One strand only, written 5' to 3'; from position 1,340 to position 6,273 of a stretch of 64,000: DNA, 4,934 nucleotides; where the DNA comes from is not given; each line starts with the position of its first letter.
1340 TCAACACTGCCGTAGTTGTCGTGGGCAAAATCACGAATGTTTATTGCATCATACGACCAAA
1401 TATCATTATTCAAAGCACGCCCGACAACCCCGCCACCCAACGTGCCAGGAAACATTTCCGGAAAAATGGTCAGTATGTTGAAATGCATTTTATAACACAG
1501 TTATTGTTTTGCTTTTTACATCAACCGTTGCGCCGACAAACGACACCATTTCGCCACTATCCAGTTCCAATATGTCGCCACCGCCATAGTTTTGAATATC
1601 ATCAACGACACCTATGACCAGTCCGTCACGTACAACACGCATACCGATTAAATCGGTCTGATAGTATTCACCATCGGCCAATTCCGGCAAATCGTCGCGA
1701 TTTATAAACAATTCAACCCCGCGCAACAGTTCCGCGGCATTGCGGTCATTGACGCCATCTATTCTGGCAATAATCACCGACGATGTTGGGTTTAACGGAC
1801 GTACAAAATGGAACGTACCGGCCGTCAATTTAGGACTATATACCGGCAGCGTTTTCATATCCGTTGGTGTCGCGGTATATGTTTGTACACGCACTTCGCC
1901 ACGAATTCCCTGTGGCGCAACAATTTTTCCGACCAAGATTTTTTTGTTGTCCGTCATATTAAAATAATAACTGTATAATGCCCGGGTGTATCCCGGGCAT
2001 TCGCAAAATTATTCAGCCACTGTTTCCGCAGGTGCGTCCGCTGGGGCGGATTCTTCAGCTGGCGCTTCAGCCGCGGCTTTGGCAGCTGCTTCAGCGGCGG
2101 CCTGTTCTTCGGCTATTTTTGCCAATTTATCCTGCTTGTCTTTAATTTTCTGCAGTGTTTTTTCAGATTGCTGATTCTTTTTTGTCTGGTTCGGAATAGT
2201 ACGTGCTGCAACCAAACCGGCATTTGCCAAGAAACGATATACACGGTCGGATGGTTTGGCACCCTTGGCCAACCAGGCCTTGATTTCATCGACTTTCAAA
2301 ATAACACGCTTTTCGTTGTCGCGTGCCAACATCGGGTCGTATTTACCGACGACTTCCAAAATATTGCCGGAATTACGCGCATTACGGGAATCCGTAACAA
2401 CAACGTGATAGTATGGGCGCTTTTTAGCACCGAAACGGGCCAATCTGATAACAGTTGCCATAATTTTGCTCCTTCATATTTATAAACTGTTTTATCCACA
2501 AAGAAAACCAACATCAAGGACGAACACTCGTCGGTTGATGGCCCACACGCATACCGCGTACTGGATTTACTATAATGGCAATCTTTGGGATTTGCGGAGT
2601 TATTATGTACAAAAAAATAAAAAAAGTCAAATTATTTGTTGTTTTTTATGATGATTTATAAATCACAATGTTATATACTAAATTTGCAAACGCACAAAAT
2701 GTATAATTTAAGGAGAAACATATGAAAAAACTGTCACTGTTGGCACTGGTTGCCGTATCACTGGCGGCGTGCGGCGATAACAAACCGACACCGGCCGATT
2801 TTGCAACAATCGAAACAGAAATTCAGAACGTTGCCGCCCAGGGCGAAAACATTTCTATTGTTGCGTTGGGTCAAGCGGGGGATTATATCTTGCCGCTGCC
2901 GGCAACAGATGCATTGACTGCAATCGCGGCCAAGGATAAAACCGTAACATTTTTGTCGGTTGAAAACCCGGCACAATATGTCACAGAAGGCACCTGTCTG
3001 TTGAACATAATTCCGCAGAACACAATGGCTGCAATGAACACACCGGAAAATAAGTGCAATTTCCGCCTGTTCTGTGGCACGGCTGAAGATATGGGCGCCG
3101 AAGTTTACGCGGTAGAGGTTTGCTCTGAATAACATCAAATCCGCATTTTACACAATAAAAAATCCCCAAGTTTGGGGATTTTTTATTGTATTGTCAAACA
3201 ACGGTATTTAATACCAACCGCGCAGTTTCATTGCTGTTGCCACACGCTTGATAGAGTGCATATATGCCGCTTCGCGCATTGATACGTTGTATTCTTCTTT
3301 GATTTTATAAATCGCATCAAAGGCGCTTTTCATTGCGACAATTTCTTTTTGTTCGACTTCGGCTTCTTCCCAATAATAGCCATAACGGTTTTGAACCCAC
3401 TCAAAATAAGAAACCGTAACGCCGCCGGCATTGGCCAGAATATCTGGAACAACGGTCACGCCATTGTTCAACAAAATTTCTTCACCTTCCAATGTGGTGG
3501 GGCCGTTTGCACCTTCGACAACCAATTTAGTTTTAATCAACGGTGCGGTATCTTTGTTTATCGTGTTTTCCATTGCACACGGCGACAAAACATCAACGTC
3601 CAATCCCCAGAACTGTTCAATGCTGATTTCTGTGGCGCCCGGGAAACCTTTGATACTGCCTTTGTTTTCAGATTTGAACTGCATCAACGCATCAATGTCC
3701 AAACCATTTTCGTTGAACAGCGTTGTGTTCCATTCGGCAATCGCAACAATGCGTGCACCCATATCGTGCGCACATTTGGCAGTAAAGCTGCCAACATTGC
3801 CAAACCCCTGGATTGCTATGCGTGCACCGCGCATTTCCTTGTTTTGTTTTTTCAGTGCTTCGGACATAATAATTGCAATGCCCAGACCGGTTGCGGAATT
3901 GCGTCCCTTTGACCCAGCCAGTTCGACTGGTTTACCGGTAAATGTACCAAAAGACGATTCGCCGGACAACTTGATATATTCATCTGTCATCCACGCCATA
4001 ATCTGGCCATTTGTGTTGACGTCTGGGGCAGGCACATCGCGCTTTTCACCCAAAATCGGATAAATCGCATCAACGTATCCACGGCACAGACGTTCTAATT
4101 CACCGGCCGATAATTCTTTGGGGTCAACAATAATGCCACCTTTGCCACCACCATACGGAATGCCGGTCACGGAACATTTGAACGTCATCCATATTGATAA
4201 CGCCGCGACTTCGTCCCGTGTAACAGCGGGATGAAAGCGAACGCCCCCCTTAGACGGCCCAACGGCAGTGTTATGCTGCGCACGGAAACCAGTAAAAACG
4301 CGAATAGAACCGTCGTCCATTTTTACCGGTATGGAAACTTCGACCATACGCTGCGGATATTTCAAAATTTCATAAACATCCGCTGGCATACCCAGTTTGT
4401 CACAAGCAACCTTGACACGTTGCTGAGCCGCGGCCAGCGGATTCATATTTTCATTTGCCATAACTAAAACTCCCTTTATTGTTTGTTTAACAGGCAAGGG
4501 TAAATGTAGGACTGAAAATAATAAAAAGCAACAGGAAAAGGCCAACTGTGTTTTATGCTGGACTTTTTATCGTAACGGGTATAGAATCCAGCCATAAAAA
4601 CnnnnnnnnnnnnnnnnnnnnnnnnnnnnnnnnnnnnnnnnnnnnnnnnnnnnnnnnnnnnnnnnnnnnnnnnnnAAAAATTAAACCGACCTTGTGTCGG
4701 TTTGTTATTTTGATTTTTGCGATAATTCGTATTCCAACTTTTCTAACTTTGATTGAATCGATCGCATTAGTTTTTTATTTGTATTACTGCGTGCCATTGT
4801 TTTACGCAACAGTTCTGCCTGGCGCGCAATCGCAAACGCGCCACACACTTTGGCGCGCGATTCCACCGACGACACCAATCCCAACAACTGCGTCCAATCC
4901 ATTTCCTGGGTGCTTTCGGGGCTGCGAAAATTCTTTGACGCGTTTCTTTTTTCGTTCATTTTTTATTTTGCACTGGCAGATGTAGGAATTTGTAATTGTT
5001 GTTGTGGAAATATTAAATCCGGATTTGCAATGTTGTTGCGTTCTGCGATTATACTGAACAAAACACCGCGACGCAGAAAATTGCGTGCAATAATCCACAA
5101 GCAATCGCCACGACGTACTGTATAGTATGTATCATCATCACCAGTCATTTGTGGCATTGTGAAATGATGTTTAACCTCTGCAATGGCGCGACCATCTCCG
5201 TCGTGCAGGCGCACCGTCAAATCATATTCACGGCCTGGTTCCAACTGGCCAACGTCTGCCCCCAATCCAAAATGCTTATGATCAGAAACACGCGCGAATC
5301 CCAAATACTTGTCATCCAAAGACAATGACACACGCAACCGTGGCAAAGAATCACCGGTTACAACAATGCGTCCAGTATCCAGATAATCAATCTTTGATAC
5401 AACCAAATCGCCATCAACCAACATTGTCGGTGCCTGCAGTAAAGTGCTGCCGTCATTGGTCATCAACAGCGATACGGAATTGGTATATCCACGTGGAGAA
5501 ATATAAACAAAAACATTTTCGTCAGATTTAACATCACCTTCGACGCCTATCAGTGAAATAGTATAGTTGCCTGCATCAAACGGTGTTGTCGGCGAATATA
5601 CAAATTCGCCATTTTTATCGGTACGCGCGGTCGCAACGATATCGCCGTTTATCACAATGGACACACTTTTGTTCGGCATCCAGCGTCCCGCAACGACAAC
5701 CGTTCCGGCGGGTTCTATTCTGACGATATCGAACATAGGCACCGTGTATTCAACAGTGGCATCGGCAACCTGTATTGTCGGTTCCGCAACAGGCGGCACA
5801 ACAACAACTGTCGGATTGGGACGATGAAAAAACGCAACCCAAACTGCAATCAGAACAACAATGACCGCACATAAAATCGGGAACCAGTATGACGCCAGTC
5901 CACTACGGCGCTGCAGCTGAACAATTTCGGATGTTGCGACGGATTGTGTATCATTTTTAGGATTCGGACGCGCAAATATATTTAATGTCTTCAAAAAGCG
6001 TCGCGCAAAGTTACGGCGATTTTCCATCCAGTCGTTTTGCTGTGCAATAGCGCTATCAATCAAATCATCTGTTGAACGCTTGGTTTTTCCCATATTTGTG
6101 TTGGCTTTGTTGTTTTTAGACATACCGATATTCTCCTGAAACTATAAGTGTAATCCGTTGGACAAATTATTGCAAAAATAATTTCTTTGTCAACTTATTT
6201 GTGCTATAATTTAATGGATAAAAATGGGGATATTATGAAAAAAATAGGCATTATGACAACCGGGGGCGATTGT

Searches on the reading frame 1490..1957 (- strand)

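Call 92: search_protein_families(library=pfam, proteins=[window:1490-1957:-], max_evalue=0.0001)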
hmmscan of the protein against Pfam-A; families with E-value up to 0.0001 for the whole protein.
window:1490-1957:- (155 aa): 2 families
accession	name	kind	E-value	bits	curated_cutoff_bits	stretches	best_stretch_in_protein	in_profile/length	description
PF01782.24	RimM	-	1.3e-15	57.8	23.5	1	9-89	2-84/84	RimM N-terminal domain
PF24986.1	PRC_RimM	-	2.6e-05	24.2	27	1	101-154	2-63/69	RimM PRC barrel domain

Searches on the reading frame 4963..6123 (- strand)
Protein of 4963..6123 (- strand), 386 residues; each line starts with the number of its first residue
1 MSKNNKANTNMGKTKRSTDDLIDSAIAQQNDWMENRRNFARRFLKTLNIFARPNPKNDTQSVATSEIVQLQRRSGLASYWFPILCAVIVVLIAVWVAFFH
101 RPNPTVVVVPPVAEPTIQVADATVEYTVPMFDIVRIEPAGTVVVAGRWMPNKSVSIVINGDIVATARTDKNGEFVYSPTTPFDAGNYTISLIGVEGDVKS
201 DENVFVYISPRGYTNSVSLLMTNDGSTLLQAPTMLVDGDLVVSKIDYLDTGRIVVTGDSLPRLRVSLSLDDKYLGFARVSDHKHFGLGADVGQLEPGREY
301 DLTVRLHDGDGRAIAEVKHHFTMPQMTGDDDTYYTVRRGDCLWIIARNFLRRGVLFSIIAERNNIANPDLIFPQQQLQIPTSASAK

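Call 46: search_protein_families(library=pfam, proteins=[window:4963-6123:-], max_evalue=0.00001)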
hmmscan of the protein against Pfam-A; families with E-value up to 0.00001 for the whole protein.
window:4963-6123:- (386 aa): 1 family
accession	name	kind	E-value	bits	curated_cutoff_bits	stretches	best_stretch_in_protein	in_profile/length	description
PF01476.26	LysM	-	3.4e-11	43.3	20.9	1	334-380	1-43/43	LysM domain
